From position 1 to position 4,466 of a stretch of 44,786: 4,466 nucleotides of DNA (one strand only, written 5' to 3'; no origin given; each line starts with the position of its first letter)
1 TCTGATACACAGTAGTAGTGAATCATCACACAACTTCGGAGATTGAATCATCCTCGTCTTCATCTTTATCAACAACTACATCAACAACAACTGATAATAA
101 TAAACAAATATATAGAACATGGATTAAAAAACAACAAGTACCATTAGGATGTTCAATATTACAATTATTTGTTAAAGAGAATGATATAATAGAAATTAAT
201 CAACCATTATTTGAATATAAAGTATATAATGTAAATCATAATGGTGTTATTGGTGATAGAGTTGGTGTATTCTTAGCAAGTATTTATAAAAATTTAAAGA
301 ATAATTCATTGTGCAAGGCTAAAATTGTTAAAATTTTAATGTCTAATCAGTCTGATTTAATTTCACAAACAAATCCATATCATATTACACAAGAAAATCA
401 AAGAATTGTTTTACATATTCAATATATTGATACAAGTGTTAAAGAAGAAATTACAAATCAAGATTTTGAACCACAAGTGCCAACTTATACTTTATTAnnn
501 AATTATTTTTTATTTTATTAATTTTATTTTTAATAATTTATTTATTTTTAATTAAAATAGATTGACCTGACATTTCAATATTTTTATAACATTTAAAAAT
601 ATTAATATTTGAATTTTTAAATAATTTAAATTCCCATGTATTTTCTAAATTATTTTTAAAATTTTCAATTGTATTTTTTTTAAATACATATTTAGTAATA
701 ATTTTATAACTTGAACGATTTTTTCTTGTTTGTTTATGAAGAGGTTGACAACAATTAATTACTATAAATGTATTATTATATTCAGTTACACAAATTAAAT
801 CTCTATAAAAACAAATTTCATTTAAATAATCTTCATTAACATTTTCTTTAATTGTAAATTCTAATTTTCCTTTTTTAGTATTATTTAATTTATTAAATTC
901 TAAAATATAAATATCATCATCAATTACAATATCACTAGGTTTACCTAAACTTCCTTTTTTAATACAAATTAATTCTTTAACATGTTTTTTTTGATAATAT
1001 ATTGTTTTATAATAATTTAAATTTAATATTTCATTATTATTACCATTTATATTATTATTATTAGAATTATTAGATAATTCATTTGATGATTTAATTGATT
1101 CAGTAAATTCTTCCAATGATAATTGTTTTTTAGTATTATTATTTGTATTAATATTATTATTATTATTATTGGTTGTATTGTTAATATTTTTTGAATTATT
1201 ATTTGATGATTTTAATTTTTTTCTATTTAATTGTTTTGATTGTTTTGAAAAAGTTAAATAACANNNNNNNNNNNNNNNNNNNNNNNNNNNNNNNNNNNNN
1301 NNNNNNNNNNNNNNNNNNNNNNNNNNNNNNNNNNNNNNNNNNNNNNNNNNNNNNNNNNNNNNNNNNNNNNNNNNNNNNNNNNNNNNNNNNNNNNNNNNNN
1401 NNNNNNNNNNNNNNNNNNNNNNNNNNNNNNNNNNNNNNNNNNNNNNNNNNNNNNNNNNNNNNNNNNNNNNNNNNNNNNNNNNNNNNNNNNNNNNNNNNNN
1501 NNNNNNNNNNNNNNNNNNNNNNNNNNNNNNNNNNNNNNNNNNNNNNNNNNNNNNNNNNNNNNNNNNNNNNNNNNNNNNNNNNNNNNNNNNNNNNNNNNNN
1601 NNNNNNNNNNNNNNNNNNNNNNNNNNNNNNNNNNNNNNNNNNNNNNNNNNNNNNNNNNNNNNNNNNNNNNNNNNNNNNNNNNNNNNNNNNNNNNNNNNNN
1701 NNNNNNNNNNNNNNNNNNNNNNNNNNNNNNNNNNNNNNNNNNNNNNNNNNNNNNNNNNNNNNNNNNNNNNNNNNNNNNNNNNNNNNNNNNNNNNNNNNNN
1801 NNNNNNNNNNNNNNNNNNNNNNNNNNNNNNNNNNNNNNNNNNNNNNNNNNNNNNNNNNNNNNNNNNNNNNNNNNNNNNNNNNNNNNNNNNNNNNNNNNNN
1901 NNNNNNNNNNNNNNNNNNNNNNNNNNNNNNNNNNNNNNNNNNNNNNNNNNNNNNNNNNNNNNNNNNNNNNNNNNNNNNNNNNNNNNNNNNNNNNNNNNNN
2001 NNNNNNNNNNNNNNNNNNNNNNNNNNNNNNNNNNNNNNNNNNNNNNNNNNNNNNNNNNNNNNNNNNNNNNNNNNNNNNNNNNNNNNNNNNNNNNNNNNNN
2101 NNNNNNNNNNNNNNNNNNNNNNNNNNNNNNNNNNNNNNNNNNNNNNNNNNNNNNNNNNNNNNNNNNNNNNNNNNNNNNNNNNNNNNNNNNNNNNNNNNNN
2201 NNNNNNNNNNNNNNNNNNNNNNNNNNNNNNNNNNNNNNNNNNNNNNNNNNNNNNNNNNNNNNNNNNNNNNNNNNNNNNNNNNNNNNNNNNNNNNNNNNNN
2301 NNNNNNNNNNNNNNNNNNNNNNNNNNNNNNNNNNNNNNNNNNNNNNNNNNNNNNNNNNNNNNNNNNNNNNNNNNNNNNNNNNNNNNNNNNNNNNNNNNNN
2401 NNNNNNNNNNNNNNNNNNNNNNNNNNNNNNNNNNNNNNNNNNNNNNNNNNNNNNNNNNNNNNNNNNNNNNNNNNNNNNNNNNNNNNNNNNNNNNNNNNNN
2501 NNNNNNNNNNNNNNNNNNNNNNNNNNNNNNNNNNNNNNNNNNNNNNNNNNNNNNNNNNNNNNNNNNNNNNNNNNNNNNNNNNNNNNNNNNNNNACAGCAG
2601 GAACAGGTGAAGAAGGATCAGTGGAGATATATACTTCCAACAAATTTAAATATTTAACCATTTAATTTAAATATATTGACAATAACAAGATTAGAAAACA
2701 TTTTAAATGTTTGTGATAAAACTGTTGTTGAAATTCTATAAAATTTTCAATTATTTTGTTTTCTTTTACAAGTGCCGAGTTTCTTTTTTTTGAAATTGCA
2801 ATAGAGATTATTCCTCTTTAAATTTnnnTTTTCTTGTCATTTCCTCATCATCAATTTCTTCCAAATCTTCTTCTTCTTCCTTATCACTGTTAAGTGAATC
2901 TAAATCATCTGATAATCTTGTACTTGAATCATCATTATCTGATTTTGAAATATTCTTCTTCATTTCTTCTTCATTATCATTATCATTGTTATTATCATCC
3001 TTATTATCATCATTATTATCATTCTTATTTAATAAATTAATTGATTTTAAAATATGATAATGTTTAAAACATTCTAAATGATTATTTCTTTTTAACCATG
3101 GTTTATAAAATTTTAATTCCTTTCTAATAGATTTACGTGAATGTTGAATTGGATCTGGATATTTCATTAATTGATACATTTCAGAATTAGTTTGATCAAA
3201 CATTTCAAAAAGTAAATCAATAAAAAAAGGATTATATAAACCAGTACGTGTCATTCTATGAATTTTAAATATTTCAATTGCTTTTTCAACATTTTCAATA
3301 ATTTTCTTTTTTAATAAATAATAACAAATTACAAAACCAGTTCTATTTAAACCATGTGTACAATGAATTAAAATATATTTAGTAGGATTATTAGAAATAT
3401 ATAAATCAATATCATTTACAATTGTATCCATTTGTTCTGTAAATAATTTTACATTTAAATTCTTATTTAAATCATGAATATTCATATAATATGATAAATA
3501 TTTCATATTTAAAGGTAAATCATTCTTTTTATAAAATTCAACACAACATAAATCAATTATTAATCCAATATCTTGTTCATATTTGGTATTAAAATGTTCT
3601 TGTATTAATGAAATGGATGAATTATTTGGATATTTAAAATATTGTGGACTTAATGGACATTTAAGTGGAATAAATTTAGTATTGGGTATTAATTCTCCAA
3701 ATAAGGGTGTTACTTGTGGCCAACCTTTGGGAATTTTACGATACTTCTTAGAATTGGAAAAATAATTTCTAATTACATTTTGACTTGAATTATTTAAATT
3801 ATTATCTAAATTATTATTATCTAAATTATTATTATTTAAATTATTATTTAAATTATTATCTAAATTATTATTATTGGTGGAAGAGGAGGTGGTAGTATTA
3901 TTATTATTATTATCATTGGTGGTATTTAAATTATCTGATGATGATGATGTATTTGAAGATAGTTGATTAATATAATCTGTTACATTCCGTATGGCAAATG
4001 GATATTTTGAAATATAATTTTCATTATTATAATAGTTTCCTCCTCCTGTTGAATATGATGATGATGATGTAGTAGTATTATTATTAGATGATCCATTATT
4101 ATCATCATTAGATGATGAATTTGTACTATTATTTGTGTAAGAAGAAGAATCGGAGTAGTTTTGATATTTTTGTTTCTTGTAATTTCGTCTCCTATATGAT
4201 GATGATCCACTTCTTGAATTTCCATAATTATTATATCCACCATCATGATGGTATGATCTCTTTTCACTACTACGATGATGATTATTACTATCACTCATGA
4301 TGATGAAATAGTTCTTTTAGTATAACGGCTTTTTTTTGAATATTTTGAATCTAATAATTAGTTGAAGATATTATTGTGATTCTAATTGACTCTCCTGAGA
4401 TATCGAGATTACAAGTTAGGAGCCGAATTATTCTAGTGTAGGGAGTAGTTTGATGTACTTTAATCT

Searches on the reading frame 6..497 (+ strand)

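Call 62: search_protein_families(library=pfam, proteins=[window:6-497:+], max_evalue=0.01)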
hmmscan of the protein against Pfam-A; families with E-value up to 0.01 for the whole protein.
window:6-497:+ (164 aa): 1 family
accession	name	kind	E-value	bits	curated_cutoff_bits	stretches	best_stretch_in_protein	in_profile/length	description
PF07608.17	DUF1571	-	0.0035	17.2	27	1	97-162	139-207/208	Protein of unknown function (DUF1571)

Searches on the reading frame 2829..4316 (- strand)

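Call 62: search_protein_families(library=pfam, proteins=[window:2829-4316:-], max_evalue=0.01)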
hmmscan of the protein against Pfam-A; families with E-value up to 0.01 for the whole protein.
window:2829-4316:- (496 aa): 4 families
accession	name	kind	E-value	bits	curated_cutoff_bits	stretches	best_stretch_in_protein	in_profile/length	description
PF00782.25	DSPc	-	6e-10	39.5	33.5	1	272-355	39-115/133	Dual specificity phosphatase, catalytic domain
PF22785.1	Tc-R-P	-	8.4e-07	29.9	27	1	235-336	9-103/106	Polymorphic toxin system, DSP-PTPase phosphatase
PF00102.32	Y_phosphatase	-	0.00051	20.2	20.9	1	309-358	166-213/234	Protein-tyrosine phosphatase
PF22784.1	PTP-SAK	-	0.0085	16.6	27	0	292-336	69-111/153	Swiss Army Knife protein, DSP-PTPase phosphatase domain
